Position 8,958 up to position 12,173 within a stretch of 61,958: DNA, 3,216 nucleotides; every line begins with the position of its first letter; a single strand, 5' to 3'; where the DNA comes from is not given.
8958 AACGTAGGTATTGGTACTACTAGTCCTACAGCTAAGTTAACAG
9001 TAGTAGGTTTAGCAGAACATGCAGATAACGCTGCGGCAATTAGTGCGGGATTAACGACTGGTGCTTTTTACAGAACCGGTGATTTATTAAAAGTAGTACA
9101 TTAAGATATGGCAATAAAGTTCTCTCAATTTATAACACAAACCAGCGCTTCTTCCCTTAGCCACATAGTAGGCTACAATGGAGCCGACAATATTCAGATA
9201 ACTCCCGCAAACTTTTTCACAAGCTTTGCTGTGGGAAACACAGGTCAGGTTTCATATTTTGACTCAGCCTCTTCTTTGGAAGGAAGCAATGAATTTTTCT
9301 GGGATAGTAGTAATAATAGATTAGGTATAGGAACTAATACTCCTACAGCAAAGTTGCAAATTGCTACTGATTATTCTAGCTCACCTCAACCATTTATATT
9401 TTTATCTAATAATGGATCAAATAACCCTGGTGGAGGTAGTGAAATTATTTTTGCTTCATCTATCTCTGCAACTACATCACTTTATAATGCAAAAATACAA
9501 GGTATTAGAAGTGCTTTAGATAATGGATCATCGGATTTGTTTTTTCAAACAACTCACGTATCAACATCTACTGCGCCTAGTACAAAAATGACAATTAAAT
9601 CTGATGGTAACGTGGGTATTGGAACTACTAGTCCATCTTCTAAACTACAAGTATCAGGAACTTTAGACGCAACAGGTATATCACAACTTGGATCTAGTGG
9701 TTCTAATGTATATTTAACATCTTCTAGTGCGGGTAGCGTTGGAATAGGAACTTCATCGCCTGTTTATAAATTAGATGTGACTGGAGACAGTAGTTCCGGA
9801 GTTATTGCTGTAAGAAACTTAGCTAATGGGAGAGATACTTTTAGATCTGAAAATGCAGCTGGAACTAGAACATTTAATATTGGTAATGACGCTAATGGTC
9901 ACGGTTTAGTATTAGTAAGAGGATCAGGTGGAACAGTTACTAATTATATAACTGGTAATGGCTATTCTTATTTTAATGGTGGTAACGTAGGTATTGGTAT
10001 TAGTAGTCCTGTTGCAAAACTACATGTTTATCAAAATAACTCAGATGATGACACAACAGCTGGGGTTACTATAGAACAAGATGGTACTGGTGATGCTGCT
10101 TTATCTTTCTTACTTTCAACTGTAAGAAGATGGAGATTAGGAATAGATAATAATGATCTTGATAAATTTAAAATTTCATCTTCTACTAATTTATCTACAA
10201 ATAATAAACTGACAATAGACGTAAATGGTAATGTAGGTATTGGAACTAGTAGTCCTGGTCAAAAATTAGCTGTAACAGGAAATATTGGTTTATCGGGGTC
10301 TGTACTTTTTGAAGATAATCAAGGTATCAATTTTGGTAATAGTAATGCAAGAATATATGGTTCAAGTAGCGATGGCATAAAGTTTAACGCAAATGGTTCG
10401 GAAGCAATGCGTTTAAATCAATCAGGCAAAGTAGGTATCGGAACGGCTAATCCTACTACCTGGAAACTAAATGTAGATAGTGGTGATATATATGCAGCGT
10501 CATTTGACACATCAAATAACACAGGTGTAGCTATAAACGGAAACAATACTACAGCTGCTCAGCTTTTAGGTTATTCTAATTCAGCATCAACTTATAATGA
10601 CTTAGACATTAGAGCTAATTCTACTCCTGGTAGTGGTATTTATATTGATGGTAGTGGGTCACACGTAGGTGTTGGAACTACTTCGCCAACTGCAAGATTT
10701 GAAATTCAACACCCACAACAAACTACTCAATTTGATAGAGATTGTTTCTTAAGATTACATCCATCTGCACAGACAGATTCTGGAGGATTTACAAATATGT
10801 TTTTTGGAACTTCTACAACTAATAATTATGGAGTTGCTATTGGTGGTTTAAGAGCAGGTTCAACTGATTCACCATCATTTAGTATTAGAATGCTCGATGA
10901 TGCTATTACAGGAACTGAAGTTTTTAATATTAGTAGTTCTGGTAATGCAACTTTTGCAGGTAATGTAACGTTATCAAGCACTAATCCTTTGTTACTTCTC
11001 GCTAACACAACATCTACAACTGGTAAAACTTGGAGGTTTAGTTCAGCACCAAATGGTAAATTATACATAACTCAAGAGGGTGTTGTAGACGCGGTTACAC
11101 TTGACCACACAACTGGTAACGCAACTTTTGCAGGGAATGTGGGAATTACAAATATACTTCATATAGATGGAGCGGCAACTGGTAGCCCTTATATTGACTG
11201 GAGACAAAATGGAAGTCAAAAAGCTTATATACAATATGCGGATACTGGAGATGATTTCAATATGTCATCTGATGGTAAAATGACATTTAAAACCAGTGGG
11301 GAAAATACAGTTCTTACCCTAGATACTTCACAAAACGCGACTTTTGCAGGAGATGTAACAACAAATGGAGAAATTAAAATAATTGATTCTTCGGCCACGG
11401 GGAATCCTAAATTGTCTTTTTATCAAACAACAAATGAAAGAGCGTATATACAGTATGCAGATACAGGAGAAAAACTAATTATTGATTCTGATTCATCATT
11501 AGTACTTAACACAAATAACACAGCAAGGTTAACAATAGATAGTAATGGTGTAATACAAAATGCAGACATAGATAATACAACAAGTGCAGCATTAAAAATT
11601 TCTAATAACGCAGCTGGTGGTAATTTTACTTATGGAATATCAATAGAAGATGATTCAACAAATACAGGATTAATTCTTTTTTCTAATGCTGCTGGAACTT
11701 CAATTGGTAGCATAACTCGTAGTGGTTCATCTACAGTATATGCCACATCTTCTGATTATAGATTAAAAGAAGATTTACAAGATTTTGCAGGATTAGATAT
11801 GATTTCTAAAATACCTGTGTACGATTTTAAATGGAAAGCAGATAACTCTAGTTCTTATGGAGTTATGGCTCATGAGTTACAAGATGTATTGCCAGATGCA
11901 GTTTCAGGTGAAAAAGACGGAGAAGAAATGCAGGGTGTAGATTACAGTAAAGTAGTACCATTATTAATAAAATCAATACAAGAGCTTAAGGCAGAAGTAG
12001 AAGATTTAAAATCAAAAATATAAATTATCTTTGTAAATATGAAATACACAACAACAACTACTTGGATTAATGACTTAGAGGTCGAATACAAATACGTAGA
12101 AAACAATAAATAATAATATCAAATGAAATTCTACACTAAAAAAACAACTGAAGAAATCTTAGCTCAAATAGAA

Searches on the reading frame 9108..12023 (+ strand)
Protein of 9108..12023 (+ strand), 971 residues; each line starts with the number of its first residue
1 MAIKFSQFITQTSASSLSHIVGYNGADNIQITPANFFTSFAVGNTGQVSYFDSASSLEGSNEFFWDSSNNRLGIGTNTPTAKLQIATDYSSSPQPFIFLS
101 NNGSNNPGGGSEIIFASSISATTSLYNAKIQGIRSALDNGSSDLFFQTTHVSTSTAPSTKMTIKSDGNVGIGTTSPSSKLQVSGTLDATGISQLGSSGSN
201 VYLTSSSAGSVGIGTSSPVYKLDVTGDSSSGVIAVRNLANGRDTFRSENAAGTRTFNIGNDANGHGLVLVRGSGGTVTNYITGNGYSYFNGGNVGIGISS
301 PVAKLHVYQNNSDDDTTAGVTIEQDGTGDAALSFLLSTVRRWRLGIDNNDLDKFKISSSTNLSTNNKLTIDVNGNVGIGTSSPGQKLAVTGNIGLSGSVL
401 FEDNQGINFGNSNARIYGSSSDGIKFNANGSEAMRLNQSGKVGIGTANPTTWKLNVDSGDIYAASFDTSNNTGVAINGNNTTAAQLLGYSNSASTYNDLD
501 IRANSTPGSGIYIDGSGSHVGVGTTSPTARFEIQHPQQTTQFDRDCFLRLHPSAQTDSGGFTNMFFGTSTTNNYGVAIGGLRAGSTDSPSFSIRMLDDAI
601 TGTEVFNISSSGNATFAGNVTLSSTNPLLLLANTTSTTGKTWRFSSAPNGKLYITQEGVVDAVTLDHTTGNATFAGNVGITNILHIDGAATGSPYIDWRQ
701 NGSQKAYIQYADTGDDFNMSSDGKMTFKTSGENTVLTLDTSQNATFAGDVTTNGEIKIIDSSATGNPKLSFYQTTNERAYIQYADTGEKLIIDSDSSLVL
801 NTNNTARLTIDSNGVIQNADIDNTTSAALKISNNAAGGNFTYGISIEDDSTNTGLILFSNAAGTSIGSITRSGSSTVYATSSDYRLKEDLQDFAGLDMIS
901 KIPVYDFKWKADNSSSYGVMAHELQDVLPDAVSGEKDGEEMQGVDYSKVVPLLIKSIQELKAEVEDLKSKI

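Call 3: search_protein_families(library=pfam, proteins=[window:9108-12023:+], max_evalue=0.01)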
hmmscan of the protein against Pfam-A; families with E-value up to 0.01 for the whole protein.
window:9108-12023:+ (971 aa): 1 family
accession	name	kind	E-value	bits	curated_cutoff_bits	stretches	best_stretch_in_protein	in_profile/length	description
PF13884.11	Peptidase_S74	-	1.7e-12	47.8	22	1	882-932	1-57/58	Chaperone of endosialidase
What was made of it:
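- Checked: Array-A protein 9108-12023 also has an S74 domain (call 3).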

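Call 11: search_protein_families(library=phrogs, proteins=[window:9108-12023:+], max_evalue=0.001)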
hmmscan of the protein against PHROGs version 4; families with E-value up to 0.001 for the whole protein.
window:9108-12023:+ (971 aa): 19 families
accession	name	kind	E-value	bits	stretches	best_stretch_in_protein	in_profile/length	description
phrog_9942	-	tail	5.9e-51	174.6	3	633-970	702-1040/1178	tail fiber protein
phrog_18345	-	tail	3.2e-45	155.8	4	787-971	774-950/956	tail fiber protein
phrog_5668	-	tail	3.3e-24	85.8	1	610-971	1211-1558/1567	tail fiber protein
phrog_8215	-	tail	1.6e-19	70.8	1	848-970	880-995/1000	baseplate wedge initiator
phrog_1699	-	tail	1.6e-16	61.1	1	244-971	362-991/1000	long tail fiber protein distal subunit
phrog_22896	-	tail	2.2e-16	60.3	1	729-968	572-805/808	tail protein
phrog_19195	-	head and packaging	1.9e-14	53.4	1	505-938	992-1346/1425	virion structural protein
phrog_18186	-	tail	4.4e-13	49.8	1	810-970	413-573/582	baseplate wedge subunit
phrog_33119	-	tail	9.6e-11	42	1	874-971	541-634/643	long tail fiber protein distal subunit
phrog_28992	-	unknown function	1.1e-10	42.2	1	819-967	182-332/343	-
phrog_14572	-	tail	3e-10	40.7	1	748-971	260-470/484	tail fiber protein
phrog_6121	-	head and packaging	4.3e-10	40.6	1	863-950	305-388/392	virion structural protein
phrog_28668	-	unknown function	3.8e-08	34.4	0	154-190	17-53/153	-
phrog_5906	-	unknown function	6.1e-08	33.8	0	60-87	31-58/197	-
phrog_1980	-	tail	2.5e-07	31.4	1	634-971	169-430/449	tail fiber protein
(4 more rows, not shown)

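Call 72: search_solved_structures(query=window:9108-12023:+, max_evalue=1)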
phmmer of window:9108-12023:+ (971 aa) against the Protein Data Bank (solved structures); distinct sequences matched with E-value up to 1: 3.
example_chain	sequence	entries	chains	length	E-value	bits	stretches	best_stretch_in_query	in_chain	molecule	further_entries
8ond_A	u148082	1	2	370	1.4e-10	43.5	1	153-412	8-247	bd2133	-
8ojn_C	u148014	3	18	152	0.0059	18.3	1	152-191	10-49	Cell wall surface anchor family protein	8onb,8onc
8oml_A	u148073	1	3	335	0.044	15.4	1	38-237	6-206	Cell wall surface anchor family protein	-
